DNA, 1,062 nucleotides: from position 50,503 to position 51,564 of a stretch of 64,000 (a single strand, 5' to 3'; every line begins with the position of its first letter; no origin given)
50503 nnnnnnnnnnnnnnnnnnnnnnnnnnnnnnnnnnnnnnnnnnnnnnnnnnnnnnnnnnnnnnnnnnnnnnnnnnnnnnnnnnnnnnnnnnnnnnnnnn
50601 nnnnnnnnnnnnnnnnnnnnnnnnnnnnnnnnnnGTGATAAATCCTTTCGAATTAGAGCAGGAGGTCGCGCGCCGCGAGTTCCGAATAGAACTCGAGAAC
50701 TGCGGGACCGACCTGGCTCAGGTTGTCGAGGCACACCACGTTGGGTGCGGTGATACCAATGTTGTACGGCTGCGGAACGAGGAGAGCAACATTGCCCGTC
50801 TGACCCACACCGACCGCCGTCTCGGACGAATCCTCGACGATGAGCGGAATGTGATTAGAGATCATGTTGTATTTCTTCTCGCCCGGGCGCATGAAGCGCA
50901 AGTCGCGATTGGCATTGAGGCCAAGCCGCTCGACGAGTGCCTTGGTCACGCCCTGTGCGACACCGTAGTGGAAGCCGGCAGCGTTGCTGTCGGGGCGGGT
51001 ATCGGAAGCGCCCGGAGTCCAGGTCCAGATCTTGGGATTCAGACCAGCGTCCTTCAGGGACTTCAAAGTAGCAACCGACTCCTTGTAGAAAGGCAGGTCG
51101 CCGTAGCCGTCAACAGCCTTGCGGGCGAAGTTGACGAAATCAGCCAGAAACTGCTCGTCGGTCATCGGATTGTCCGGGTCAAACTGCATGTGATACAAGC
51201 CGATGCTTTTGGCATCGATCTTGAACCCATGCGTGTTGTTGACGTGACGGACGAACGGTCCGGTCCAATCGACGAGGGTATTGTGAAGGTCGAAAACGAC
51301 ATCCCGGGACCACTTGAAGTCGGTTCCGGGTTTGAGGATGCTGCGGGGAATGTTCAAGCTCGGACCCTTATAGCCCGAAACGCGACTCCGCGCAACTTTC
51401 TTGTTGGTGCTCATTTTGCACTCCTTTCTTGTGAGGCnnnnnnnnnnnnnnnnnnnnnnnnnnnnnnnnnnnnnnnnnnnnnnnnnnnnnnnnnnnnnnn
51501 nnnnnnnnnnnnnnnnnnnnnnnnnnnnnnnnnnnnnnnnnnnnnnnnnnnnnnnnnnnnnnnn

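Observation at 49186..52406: Operon pairing an intact metallophosphoesterase with a degenerate paralog carrying a histone-like tail, plus an atypical HAD-like protein and a small Cys protein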

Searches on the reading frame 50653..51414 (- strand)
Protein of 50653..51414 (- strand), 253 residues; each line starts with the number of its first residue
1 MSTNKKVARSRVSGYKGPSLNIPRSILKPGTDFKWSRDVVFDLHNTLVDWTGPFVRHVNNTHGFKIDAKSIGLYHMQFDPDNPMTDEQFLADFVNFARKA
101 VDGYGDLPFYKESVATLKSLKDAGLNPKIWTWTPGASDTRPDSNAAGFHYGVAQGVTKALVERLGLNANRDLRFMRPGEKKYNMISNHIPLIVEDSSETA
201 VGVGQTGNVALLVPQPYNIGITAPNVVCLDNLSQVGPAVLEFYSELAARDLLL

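Call 3: search_protein_families(library=pfam, proteins=[window:50653-51414:-], max_evalue=1)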
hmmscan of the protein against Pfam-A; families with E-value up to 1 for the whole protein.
window:50653-51414:- (253 aa): 0 families

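Call 4: search_protein_families(library=phrogs, proteins=[window:50653-51414:-], max_evalue=0.1)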
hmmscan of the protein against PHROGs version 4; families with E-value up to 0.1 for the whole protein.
window:50653-51414:- (253 aa): 1 family
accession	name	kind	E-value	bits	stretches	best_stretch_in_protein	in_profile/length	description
phrog_420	-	unknown function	8.7e-06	26.4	1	39-219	16-181/267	unknown function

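Call 12: search_solved_structures(query=window:50653-51414:-, max_evalue=1, show_alignments=2)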
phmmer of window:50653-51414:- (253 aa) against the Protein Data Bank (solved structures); distinct sequences matched with E-value up to 1: 0.

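Call 19: search_protein_families(library=padloc, proteins=[window:50653-51414:-], max_evalue=0.1)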
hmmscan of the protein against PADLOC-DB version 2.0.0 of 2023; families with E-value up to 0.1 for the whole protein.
window:50653-51414:- (253 aa): 0 families

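Call 20: search_protein_families(library=ncbifam, proteins=[window:50653-51414:-], max_evalue=0.1)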
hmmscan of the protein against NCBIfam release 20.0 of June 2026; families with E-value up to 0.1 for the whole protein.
window:50653-51414:- (253 aa): 1 family
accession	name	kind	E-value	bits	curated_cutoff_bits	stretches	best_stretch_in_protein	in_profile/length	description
TIGR01428.1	HAD_type_II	equivalog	0.025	14.6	125.4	0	39-54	4-19/197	haloacid dehalogenase type II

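Call 23: find_homologous_proteins(query=window:50653-51414:-)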
Query window:50653-51414:- (253 aa): 34 proteins with E <= 0.001 among 597 candidates.
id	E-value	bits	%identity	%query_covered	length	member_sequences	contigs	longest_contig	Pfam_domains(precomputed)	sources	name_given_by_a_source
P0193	8.3e-164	561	97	100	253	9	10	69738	-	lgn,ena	-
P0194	2.2e-137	475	81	100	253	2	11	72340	-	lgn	-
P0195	7.3e-137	473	82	100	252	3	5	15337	-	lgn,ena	-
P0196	8.3e-88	312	56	100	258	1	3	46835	-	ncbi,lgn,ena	-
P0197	1.9e-87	311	56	100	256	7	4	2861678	-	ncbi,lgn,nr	ncbi:MAG: hypothetical protein IPM23_03340 [Candidatus Melainabacteria bacterium]|nr:hypothetical pr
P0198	1.2e-81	292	53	100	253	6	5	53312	-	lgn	-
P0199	1.6e-77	279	53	91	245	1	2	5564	-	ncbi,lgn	-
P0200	3.7e-77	278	52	96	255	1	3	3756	-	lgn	-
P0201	8.5e-77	276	55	91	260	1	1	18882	-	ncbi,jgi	-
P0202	4.0e-76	274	50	100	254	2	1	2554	-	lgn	-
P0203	7.2e-76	273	54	91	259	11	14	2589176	-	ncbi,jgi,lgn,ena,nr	ncbi:hypothetical protein KF707_09790 [Candidatus Obscuribacterales bacterium]|nr:hypothetical prote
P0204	5.9e-75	270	51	100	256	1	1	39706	-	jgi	-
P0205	5.7e-74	267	51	91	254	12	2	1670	-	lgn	-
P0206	1.2e-72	263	52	91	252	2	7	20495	-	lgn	-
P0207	5.2e-72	261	52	90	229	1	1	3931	-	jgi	jgi:hypothetical protein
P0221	2.1e-54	203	43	91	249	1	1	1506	PF06941.18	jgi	jgi:hypothetical protein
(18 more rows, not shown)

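Call 28: search_dna_similar(query=window:50653-51414:-, collection=phages, mode=protein, max_evalue=0.01, max_rows=25)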
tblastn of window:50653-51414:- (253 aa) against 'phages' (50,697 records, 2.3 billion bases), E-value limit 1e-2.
No match.

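Call 33: search_solved_structures(query=A2, max_evalue=1, show_alignments=3)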
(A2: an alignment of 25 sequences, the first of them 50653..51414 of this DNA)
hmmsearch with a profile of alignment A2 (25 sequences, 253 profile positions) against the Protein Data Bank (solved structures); distinct sequences matched with E-value up to 1: 0.

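Call 42: predict_structure(alignment_id=A2)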
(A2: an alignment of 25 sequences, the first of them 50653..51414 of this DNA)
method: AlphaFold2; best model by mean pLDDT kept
length: 253 residues; sequences in the alignment: 25
mean_pLDDT: 85.4   pTM: 0.86
mean pLDDT of the five models: 85.4, 85.1, 85.0, 84.2, 83.8
residues with pLDDT >= 90: 150; 70-90: 71; 50-70: 6; < 50: 26
segments of 3 or more residues with pLDDT < 50: 1-10, 135-150
pLDDT, mean of each block of 10 residues (from residue 1): 42 80 91 94 94 93 93 84 86 82 88 96 97 54 42 78 93 88 93 94 93 92 94 97 96 94
secondary structure, 60 per line:
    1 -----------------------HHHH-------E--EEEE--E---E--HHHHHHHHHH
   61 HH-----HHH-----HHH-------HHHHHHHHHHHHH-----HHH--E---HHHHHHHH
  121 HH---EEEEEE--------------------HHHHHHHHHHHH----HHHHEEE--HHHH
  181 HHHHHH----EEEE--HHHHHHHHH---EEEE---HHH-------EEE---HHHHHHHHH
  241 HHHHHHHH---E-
elements in order: H24-27 E38-41 H51-62 H86-98 H113-122 E126-131 H152-163 H168-171 E172-174 H177-186 E191-194 H197-205 E209-212 E226-228 H232-248

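Call 46: fold_search(model_id=the predicted structure, library=pdb)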
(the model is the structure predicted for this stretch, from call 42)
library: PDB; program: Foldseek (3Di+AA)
matches with E <= 10: 1359; with E <= 0.001: 169
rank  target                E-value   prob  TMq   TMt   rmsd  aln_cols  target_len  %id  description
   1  7arp_A                6.2e-07  1.00  0.48  0.53   8.6       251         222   16  Native L-2-haloacid dehalogenase from Zobellia galactanivorans (released 2021-09-08)
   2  7qnm_A                9.5e-07  1.00  0.46  0.52   8.9       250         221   15  Crystallization and structural analyses of ZgHAD, a L-2-haloacid dehalogenase from the marine Flavobacterium Zobellia  (released 2022-12-21)
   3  7asz_B                1.0e-06  1.00  0.46  0.51   8.6       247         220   14  L-2-haloacid dehalogenase H190A mutant from Zobellia galactanivorans (released 2021-09-08)
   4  7asz_A                1.5e-06  1.00  0.44  0.50   9.5       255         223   15  L-2-haloacid dehalogenase H190A mutant from Zobellia galactanivorans (released 2021-09-08)
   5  7qnm_C                2.1e-06  1.00  0.46  0.52   9.0       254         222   15  Crystallization and structural analyses of ZgHAD, a L-2-haloacid dehalogenase from the marine Flavobacterium Zobellia  (released 2022-12-21)
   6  7arp_B                3.7e-06  1.00  0.46  0.51   8.6       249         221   14  Native L-2-haloacid dehalogenase from Zobellia galactanivorans (released 2021-09-08)
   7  2nyv                  4.2e-06  1.00  0.53  0.60   4.8       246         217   15  X-ray crystal structure of a phosphoglycolate phosphatase from Aquifex aeolicus (released 2006-12-05)
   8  3bwv_B                4.7e-06  1.00  0.50  0.73   4.9       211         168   14  Crystal structure of deoxyribonucleotidase-like protein (NP_764060.1) from Staphylococcus epidermidis ATCC 12228 at 1. (released 2008-01-22)
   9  6g2l                  5.7e-06  1.00  0.58  0.72   4.4       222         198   14  Crystal structure of human mitochondrial 5'(3')-deoxyribonucleotidase in complex with the inhibitor PB-PMTMU (released 2018-07-11)
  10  2no4_B                6.4e-06  1.00  0.45  0.50   8.2       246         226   17  Crystal Structure analysis of a Dehalogenase (released 2007-09-25)
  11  2no4_A                6.8e-06  1.00  0.45  0.49   8.8       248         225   16  Crystal Structure analysis of a Dehalogenase (released 2007-09-25)
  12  8wnh_A                6.8e-06  1.00  0.36  0.38  11.8       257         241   13  Crystal structure of cis-epoxysuccinate hydrolase from Rhodococcus opacus (released 2024-06-12)
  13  3bwv_A                7.3e-06  1.00  0.49  0.71   4.8       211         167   13  Crystal structure of deoxyribonucleotidase-like protein (NP_764060.1) from Staphylococcus epidermidis ATCC 12228 at 1. (released 2008-01-22)
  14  1q92                  8.2e-06  1.00  0.58  0.73   3.9       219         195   15  Crystal structure of human mitochondrial deoxyribonucleotidase in complex with the inhibitor PMcP-U (released 2004-04-20)
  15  6g2m                  1.1e-05  1.00  0.57  0.71   4.7       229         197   14  Crystal structure of human mitochondrial 5'(3')-deoxyribonucleotidase in complex with the inhibitor PB-PAU (released 2018-07-11)
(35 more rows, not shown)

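Call 55: find_related_loci(query=A2, collection=viral_contigs, flank=6000)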
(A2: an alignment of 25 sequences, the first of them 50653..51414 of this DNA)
Query A2 (253 aa) in viral_contigs; peptide patterns used: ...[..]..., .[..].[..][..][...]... (x = any residue, [..] = any of these).
126 stretches matched a pattern, but none encodes a relative of the query by tblastn (E <= 1e-3).
